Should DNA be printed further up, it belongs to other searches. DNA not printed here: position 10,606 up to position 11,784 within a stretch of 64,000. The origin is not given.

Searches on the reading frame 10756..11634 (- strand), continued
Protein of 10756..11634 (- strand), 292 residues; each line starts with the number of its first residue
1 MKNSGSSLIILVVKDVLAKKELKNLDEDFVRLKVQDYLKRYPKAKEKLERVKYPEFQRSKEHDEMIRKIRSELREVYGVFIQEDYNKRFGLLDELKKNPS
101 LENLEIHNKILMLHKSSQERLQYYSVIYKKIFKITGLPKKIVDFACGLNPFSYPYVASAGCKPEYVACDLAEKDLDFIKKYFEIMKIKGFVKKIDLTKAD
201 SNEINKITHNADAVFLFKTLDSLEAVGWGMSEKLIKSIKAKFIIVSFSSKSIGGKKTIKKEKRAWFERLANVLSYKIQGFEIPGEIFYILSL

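Call 42: fold_search(model_id=the predicted structure, library=pdb)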
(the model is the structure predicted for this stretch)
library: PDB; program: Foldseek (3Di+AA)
matches with E <= 10: 1960; with E <= 0.001: 575
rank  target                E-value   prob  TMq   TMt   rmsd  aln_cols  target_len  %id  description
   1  6pqb_C                2.1e-16  1.00  0.61  0.67   5.9       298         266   24  Crystal structure of aminoglycoside-resistance methyltransferase RmtC bound to S-adenosylhomocysteine (SAH) (released 2019-10-16)
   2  6cn0_B                5.1e-16  1.00  0.62  0.67   6.2       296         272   24  2.95 Angstrom Crystal Structure of 16S rRNA Methylase from Proteus mirabilis (released 2018-03-21)
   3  3lcu                  1.3e-15  1.00  0.74  0.82   3.6       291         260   21  Crystal Structure of Antibiotic related Methyltransferase (released 2010-06-02)
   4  3lcv                  1.5e-15  1.00  0.74  0.82   3.6       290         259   22  Crystal Structure of Antibiotic related Methyltransferase (released 2010-06-02)
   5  6pqb_A                2.0e-15  1.00  0.60  0.66   5.8       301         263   24  Crystal structure of aminoglycoside-resistance methyltransferase RmtC bound to S-adenosylhomocysteine (SAH) (released 2019-10-16)
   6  6pqb_B                2.5e-15  1.00  0.62  0.68   5.2       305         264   24  Crystal structure of aminoglycoside-resistance methyltransferase RmtC bound to S-adenosylhomocysteine (SAH) (released 2019-10-16)
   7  6cn0_A                2.9e-15  1.00  0.60  0.65   6.0       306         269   24  2.95 Angstrom Crystal Structure of 16S rRNA Methylase from Proteus mirabilis (released 2018-03-21)
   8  6cn0_C                6.0e-15  1.00  0.62  0.71   6.0       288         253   24  2.95 Angstrom Crystal Structure of 16S rRNA Methylase from Proteus mirabilis (released 2018-03-21)
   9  6pqb_D                6.3e-15  1.00  0.67  0.73   5.4       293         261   24  Crystal structure of aminoglycoside-resistance methyltransferase RmtC bound to S-adenosylhomocysteine (SAH) (released 2019-10-16)
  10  6cn0_D                1.3e-14  1.00  0.62  0.68   5.4       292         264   24  2.95 Angstrom Crystal Structure of 16S rRNA Methylase from Proteus mirabilis (released 2018-03-21)
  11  6pi9                  2.9e-12  1.00  0.75  0.83   3.4       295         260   22  Crystal structure of 16S rRNA methyltransferase RmtF in complex with S-Adenosyl-L-homocysteine (released 2019-07-10)
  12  3frh                  3.2e-12  1.00  0.65  0.77   4.1       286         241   22  Structure of the 16S rRNA methylase RmtB, P21 (released 2009-08-11)
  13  3b89                  1.1e-11  1.00  0.66  0.78   3.9       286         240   22  Crystal structure of rRNA methylase from Escherichia coli (released 2007-11-27)
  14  3fri                  1.8e-11  1.00  0.67  0.79   3.9       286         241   22  Structure of the 16S rRNA methylase RmtB, I222 (released 2009-08-11)
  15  8ghu_A                3.1e-10  1.00  0.61  0.63   6.4       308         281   22  Methyltransferase RmtC bound to the 30S ribosomal subunit (released 2023-04-12)
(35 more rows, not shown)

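Call 45: search_solved_structures(query=A1, max_evalue=0.00001, show_alignments=5)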
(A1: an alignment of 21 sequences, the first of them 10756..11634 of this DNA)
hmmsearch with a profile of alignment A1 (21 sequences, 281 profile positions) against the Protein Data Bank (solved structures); distinct sequences matched with E-value up to 0.00001: 8.
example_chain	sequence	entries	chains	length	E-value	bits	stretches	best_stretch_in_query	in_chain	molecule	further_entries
3lcu_A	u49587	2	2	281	2.2e-38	135.3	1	58-280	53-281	Sisomicin-gentamicin resistance methylase Sgm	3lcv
6pi9_A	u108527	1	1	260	3.8e-29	105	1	50-280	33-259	16S rRNA (guanine(1405)-N(7))-methyltransferase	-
8ghu_A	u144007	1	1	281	7.6e-29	104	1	59-279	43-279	16S rRNA (guanine(1405)-N(7))-methyltransferase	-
6cn0_A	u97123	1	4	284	7.6e-29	104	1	59-279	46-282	16S rRNA (guanine(1405)-N(7))-methyltransferase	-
6pqb_A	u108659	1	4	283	7.6e-29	104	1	59-279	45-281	16S rRNA (guanine(1405)-N(7))-methyltransferase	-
3fzg_A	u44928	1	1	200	4.2e-24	88.5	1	85-277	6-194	16S rRNA methylase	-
3b89_A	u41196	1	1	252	5.3e-24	88.1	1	48-280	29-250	16S rRNA methylase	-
3frh_A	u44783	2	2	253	5.4e-24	88.1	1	48-280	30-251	16S rRNA methylase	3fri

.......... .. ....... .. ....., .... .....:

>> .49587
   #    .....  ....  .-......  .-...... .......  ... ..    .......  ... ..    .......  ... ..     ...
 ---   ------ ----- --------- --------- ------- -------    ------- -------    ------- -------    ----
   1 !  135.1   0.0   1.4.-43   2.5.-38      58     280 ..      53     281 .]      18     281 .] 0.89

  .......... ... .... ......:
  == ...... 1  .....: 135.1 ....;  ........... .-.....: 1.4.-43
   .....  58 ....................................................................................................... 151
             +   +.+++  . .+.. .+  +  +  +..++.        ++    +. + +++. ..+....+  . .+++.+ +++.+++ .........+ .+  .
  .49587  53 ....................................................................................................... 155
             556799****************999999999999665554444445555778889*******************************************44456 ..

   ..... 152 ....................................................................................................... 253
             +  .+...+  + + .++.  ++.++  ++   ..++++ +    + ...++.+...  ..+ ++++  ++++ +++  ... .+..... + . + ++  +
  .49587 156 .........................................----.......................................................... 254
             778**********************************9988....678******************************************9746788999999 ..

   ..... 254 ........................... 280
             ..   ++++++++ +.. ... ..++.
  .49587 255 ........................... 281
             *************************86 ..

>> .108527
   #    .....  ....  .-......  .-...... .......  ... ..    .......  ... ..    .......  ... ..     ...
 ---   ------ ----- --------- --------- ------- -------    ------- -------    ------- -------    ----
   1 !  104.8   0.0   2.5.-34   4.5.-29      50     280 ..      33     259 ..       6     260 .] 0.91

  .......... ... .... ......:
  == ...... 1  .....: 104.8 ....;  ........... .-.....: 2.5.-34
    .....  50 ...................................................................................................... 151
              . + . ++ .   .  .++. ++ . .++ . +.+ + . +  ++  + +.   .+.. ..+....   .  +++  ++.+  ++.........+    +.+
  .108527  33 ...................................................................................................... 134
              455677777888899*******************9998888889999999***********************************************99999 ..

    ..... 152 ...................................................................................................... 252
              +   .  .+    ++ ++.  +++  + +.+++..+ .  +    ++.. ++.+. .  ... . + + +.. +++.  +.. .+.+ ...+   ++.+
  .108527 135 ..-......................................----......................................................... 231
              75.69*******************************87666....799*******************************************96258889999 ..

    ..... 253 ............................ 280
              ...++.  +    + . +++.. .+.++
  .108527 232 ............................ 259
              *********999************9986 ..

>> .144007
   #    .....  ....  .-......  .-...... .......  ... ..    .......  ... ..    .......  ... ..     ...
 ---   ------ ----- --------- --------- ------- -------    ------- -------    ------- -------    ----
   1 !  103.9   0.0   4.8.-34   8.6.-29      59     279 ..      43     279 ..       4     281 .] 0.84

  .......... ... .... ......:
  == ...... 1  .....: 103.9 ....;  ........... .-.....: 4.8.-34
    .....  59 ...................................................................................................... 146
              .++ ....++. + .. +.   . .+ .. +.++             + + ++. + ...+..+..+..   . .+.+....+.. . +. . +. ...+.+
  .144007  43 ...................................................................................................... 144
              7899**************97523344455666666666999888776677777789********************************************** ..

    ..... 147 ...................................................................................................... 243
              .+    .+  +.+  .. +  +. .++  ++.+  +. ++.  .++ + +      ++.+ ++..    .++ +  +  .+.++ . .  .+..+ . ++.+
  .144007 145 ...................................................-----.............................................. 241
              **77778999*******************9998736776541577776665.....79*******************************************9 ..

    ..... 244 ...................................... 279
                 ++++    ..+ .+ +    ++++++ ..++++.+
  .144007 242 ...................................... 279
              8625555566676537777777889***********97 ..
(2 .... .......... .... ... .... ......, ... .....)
